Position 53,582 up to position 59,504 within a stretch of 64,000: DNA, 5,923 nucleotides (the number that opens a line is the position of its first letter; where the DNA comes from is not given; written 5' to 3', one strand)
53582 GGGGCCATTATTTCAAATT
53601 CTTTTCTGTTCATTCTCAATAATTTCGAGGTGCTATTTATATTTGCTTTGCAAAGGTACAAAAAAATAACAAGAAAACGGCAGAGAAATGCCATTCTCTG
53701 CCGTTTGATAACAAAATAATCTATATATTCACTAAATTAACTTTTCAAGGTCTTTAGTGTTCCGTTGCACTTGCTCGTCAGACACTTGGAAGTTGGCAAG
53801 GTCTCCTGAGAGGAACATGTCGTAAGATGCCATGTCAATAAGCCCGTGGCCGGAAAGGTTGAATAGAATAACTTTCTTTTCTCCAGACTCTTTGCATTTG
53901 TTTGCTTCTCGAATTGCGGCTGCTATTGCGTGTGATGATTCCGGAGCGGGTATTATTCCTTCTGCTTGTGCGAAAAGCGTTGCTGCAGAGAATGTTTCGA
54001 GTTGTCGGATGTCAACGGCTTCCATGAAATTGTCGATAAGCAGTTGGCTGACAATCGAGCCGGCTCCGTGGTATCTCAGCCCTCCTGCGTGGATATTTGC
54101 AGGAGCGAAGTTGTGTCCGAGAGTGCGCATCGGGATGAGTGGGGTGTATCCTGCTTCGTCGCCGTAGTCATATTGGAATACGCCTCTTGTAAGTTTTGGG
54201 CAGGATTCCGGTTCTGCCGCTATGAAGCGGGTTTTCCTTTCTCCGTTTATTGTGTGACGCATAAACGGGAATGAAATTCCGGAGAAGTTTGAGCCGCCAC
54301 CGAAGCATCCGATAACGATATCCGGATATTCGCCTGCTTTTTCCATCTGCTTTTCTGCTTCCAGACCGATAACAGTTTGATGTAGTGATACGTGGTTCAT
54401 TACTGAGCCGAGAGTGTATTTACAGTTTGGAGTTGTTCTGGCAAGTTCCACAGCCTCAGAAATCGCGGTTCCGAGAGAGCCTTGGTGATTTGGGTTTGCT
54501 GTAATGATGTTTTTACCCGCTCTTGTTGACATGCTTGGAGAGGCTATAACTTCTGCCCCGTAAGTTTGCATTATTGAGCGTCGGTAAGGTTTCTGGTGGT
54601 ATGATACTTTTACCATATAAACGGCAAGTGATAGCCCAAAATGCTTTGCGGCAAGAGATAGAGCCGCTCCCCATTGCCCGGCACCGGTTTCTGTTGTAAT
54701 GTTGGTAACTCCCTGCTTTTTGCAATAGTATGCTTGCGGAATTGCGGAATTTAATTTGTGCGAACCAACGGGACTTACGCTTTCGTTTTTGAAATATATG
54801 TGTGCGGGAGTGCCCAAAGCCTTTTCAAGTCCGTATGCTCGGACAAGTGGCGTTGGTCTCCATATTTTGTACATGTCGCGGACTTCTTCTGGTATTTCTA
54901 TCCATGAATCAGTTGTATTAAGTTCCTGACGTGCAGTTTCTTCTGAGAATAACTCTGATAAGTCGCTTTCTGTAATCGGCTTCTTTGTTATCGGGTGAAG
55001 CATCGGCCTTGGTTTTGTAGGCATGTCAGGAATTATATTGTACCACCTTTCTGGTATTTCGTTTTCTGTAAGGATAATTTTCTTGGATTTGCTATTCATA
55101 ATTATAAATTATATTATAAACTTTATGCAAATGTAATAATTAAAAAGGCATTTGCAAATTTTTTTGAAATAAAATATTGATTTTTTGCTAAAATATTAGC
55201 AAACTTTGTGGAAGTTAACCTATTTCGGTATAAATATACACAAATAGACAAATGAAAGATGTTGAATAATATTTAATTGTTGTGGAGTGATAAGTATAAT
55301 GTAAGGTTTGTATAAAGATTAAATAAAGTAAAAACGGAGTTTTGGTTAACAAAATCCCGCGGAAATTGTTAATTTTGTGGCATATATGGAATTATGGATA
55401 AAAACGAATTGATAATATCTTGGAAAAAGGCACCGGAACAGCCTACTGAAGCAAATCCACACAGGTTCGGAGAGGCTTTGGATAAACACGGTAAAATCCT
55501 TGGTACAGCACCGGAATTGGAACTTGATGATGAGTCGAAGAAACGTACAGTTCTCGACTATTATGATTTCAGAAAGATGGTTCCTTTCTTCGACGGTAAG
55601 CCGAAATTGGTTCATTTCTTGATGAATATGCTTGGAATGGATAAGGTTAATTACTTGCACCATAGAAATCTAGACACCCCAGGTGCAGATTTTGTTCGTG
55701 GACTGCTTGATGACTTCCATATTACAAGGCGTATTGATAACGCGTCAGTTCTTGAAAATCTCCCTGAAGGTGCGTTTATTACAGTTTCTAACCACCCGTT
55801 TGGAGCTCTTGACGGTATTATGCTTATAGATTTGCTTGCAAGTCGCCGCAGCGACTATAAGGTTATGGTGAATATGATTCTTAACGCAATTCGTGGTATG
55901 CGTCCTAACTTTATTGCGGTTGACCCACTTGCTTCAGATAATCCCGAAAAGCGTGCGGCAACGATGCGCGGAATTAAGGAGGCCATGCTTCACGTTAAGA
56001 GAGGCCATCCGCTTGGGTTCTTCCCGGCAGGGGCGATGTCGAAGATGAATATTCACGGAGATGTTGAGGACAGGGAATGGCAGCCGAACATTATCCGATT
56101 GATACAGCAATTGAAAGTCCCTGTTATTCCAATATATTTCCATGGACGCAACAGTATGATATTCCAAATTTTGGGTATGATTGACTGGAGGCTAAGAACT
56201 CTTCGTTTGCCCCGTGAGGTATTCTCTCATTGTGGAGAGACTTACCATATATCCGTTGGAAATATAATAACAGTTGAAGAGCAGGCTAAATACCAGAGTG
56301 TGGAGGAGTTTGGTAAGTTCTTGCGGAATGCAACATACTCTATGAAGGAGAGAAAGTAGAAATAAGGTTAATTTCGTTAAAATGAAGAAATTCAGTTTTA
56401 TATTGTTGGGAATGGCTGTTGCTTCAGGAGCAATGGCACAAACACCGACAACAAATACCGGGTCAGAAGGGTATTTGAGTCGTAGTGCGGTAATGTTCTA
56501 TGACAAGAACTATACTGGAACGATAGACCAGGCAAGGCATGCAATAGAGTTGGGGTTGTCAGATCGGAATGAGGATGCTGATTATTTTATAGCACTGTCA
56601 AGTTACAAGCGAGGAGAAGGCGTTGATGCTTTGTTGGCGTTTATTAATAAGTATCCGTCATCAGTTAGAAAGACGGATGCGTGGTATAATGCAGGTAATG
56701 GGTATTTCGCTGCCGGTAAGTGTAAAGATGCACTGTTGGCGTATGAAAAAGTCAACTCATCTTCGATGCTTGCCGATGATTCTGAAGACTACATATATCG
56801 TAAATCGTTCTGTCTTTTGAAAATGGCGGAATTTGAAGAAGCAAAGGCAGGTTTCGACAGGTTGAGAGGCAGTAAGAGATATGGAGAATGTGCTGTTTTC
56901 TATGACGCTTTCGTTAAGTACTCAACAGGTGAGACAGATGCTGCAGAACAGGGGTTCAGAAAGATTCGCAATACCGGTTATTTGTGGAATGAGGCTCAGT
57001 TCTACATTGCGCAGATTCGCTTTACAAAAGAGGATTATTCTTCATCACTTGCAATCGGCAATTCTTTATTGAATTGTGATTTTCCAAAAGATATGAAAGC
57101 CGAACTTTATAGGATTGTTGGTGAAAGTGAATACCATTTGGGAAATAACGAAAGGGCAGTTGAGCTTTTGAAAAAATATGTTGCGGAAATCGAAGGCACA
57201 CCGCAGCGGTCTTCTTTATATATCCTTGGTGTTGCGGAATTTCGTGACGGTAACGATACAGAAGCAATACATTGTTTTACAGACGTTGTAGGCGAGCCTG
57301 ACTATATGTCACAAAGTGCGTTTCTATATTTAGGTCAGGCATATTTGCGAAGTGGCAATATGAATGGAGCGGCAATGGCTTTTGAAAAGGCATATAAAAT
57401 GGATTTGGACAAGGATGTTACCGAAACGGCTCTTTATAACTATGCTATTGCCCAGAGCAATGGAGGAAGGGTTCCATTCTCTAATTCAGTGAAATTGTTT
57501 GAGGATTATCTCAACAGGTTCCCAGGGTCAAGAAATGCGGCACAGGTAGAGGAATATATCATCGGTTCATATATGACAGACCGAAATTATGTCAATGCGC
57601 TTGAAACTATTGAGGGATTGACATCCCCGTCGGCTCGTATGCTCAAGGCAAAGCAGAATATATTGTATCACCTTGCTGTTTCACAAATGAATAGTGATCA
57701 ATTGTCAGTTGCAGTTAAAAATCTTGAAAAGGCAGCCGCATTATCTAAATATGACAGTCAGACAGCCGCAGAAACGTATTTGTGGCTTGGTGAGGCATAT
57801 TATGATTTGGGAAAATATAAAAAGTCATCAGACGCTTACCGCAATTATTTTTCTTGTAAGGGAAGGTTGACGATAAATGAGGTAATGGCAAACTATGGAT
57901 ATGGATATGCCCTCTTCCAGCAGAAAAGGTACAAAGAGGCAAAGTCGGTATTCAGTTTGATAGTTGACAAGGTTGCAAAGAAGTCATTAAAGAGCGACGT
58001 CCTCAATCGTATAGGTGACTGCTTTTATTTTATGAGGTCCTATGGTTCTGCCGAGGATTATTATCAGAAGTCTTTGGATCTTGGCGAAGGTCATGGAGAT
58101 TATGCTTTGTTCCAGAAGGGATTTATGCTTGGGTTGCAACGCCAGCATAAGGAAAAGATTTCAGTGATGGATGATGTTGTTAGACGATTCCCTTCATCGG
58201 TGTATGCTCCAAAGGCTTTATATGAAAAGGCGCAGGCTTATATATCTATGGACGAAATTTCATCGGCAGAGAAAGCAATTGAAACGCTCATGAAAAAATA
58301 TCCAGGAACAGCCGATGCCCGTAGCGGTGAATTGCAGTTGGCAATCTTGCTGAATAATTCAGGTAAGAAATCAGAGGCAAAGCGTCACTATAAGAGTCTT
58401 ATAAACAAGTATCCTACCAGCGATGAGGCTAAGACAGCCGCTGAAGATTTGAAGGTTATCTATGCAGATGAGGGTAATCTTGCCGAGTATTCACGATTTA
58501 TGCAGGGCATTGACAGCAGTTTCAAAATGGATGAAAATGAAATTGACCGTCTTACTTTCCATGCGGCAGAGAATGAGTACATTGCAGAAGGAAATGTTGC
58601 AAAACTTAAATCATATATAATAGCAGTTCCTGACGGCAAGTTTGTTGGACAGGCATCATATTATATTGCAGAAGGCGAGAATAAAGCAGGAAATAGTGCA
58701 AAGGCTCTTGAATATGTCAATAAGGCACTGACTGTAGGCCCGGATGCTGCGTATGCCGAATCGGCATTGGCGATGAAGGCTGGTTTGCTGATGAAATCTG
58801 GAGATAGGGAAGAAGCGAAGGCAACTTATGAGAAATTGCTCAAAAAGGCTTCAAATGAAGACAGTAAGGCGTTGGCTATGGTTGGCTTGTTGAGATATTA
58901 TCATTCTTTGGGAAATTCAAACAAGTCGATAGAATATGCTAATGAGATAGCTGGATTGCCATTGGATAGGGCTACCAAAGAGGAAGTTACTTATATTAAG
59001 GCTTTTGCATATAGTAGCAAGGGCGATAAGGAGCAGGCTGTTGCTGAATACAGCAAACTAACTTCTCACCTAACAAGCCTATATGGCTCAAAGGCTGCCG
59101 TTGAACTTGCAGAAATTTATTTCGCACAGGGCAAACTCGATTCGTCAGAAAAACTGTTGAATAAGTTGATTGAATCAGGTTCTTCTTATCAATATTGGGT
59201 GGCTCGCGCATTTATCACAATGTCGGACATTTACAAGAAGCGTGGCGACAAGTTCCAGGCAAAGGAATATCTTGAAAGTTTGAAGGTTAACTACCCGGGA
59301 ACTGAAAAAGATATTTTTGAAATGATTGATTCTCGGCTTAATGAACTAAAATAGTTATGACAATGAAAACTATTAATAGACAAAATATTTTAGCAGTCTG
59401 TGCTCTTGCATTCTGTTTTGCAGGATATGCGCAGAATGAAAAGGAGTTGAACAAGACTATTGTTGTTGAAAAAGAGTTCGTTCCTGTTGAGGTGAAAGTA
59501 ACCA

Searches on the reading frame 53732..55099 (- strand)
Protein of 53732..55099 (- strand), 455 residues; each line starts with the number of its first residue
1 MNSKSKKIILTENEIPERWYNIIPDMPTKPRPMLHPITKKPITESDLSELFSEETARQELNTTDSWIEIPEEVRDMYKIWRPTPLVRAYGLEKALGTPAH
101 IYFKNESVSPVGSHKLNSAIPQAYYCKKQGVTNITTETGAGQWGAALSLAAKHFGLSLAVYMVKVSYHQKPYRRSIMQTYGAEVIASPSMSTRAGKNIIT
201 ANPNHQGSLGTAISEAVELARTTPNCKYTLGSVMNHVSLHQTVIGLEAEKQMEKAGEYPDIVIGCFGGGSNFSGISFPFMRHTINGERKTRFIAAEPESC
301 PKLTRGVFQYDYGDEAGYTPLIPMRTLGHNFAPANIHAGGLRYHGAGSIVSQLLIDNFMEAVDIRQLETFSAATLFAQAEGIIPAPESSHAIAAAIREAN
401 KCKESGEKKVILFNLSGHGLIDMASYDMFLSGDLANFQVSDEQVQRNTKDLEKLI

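Call 74: search_protein_families(library=pfam, proteins=[window:53732-55099:-], max_evalue=0.001)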
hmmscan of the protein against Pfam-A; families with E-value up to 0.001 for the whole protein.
window:53732-55099:- (455 aa): 1 family
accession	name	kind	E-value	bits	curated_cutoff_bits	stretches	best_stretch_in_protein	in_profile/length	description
PF00291.31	PALP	-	1.1e-45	156.7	35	1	80-417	5-295/295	Pyridoxal-phosphate dependent enzyme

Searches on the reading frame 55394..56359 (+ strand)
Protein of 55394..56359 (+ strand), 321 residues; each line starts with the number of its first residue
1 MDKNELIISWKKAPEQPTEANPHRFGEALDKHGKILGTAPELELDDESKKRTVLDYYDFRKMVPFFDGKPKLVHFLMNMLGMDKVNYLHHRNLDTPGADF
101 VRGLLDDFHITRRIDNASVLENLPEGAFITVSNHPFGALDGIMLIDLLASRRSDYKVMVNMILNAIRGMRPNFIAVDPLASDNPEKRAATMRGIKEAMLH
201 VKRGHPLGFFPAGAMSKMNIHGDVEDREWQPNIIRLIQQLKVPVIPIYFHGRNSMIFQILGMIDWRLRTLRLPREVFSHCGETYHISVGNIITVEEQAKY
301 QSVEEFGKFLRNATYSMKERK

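Call 74: search_protein_families(library=pfam, proteins=[window:55394-56359:+], max_evalue=0.001)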
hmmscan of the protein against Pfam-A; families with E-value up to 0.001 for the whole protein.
window:55394-56359:+ (321 aa): 2 families
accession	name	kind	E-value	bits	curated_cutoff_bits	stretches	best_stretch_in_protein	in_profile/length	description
PF19576.4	Acyltransf_2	-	8.8e-30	103.9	27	1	73-319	19-261/266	Acyltransferase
PF01553.26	Acyltransferase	-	6.5e-10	39.4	23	1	120-249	7-131/132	Acyltransferase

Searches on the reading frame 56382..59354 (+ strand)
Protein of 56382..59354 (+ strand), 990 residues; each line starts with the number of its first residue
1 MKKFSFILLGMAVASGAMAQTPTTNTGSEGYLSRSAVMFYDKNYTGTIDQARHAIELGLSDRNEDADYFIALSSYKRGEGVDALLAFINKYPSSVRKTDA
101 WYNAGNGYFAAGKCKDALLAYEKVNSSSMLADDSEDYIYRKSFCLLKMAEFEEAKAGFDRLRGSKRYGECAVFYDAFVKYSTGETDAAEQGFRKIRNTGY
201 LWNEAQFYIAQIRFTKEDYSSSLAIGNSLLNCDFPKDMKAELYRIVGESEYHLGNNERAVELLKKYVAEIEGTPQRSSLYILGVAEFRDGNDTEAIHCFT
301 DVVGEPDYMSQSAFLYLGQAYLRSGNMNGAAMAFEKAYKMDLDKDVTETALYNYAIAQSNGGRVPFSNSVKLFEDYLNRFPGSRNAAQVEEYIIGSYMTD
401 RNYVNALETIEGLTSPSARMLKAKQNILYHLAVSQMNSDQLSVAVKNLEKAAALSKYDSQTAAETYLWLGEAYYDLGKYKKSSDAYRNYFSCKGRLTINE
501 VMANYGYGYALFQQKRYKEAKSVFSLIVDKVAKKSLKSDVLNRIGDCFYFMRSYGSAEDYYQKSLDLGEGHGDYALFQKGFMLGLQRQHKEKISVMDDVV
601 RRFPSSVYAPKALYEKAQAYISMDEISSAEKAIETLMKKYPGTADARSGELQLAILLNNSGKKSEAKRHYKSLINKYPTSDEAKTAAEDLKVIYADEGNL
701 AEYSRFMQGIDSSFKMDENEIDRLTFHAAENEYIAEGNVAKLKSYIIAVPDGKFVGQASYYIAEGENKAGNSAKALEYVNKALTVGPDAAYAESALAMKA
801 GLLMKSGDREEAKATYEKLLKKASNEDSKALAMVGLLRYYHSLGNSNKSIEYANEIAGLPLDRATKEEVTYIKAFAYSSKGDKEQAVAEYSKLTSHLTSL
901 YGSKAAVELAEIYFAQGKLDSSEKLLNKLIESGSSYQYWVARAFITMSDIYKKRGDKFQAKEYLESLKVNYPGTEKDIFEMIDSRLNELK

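Call 74: search_protein_families(library=pfam, proteins=[window:56382-59354:+], max_evalue=0.001)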
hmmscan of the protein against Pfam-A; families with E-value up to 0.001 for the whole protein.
window:56382-59354:+ (990 aa): 20 families
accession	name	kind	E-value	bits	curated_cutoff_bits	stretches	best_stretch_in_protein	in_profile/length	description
PF13174.12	TPR_6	-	4.3e-39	130.9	26.3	0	651-680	4-33/33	Tetratricopeptide repeat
PF07719.23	TPR_2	-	6.5e-33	110.6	27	0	463-487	1-25/34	Tetratricopeptide repeat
PF13428.12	TPR_14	-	9.3e-28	94.3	23.5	0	905-943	3-42/44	Tetratricopeptide repeat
PF13424.12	TPR_12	-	2.8e-26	92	30.1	2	905-965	5-69/77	Tetratricopeptide repeat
PF13432.12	TPR_16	-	5e-25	88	32.7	0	283-339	4-59/65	Tetratricopeptide repeat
PF14559.12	TPR_19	-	2.6e-23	82.5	25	0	769-830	4-61/68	Tetratricopeptide repeat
PF13181.12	TPR_8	-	7e-23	79.2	25.7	0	795-821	3-29/34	Tetratricopeptide repeat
PF00515.34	TPR_1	-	1e-16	60.4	27.8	0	539-567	2-30/34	Tetratricopeptide repeat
PF09976.15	TPR_21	-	1.1e-11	45.3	25.5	0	612-703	41-132/193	Tetratricopeptide repeat-like domain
PF12895.13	ANAPC3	-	9.8e-11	42.2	27.2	0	444-523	8-78/82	Anaphase-promoting complex, cyclosome, subunit 3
PF25064.1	ARM_TT21_5th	-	3e-10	40.9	27.8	1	793-913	1-116/117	TT21 fifth ARM repeats domain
PF25062.1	ARM_TT21_N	-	1.7e-07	31.7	40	0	769-856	113-194/222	Tetratricopeptide repeat protein 21 N-terminal ARM repeat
PF13371.12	TPR_9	-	2e-07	31.4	35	0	216-274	8-63/73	Tetratricopeptide repeat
PF12688.13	TPR_5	-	5e-06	27.2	24.2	0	871-935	5-70/119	Tetratrico peptide repeat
PF13525.12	YfiO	-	2.9e-05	24.4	25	0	593-687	25-130/203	Outer membrane lipoprotein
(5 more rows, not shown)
